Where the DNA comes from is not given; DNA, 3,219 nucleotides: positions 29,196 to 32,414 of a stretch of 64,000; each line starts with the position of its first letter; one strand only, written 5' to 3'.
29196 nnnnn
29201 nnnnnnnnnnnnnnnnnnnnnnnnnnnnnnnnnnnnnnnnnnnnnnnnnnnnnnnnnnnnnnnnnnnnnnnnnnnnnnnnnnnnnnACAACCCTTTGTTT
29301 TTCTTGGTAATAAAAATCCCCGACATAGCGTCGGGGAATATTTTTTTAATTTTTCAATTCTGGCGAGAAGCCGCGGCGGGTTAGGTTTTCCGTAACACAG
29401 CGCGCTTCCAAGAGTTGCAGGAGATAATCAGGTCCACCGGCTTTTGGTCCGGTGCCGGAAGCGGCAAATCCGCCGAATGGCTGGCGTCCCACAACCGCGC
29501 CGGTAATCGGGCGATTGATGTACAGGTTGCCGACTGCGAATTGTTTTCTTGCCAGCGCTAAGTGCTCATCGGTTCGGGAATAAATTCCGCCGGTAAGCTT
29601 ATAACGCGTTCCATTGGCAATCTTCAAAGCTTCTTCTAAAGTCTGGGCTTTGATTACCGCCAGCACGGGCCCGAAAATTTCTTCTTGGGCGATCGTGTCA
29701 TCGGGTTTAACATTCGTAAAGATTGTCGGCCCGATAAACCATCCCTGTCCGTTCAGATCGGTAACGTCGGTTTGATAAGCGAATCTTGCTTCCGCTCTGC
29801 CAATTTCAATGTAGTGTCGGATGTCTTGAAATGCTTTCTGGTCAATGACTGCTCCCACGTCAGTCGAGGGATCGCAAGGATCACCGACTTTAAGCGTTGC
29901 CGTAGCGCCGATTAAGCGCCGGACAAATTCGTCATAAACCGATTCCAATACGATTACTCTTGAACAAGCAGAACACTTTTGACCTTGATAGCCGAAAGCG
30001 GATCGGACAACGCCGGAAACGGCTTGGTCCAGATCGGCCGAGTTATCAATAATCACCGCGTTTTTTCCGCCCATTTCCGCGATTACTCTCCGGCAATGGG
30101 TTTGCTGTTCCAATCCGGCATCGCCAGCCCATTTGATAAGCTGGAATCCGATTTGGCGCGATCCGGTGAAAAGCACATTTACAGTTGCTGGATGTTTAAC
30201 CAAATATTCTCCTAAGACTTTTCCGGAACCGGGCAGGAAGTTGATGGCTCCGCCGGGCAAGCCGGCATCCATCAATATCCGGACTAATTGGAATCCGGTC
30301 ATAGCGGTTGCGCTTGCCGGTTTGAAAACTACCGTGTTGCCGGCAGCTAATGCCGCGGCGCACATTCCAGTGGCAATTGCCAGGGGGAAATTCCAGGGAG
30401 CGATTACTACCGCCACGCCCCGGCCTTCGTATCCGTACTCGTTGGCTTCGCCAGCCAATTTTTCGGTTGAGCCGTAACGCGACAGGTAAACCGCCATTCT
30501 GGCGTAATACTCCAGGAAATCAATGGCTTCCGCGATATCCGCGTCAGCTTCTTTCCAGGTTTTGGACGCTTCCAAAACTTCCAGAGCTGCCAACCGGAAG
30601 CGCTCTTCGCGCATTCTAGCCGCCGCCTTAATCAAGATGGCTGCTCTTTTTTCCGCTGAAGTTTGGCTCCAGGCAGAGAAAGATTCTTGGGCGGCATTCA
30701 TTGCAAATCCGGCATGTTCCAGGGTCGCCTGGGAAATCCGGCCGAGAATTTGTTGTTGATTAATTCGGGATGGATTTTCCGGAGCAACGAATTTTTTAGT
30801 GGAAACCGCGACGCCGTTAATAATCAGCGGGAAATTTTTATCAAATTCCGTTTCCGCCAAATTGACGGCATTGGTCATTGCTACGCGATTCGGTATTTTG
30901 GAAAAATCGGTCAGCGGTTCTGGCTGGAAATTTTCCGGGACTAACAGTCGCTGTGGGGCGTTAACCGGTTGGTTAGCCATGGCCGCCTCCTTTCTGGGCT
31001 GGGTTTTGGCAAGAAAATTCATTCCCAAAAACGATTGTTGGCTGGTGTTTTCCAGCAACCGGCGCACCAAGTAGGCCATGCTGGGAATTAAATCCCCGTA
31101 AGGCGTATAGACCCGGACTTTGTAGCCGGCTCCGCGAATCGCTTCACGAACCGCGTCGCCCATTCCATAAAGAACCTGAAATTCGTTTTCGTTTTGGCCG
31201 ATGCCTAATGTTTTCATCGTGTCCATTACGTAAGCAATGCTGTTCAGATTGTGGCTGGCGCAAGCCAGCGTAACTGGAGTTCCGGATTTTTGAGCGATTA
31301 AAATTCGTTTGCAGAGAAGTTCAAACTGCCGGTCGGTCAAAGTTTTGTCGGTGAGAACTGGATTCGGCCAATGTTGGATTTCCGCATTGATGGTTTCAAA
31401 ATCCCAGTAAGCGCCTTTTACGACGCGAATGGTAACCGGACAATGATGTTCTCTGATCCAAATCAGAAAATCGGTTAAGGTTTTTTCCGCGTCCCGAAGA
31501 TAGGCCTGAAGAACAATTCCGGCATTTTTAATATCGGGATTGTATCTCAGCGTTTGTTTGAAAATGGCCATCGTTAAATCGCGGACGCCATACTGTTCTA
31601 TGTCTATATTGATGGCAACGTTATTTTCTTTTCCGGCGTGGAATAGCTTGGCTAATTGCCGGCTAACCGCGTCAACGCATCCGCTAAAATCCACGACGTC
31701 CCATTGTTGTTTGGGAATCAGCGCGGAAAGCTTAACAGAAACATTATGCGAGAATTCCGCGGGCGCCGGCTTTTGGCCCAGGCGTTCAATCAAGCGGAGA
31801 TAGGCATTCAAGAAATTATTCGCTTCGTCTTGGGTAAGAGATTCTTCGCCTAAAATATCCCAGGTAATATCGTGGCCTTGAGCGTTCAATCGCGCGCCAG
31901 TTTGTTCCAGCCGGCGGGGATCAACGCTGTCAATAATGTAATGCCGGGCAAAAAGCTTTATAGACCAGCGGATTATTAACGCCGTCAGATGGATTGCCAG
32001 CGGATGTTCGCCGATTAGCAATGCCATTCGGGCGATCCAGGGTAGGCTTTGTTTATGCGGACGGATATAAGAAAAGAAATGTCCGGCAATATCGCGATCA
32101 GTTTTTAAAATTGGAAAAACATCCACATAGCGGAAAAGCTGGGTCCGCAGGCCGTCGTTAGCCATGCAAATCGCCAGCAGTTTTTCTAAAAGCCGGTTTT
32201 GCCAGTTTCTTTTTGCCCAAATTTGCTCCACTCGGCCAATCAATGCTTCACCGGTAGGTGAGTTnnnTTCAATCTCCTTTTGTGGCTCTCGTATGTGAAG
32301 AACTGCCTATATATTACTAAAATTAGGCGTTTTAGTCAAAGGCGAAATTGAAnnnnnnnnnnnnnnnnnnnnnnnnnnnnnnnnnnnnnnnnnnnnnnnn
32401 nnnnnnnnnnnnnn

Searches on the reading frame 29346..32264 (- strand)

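Call 61: search_protein_families(library=pfam, proteins=[window:29346-32264:-], max_evalue=0.001)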
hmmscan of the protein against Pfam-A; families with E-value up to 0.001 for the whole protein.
window:29346-32264:- (972 aa): 3 families
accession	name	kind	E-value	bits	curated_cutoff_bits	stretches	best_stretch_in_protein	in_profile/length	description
PF00171.27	Aldedh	-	1.5e-138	462.7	23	1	497-955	13-459/461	Aldehyde dehydrogenase family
PF01619.24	Pro_dh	-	6.1e-77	259.3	27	1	121-413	3-276/278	Proline dehydrogenase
PF18083.6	PutA_N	-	3.9e-19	69.2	25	1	5-109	8-113/113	Proline utilization A N-terminal domain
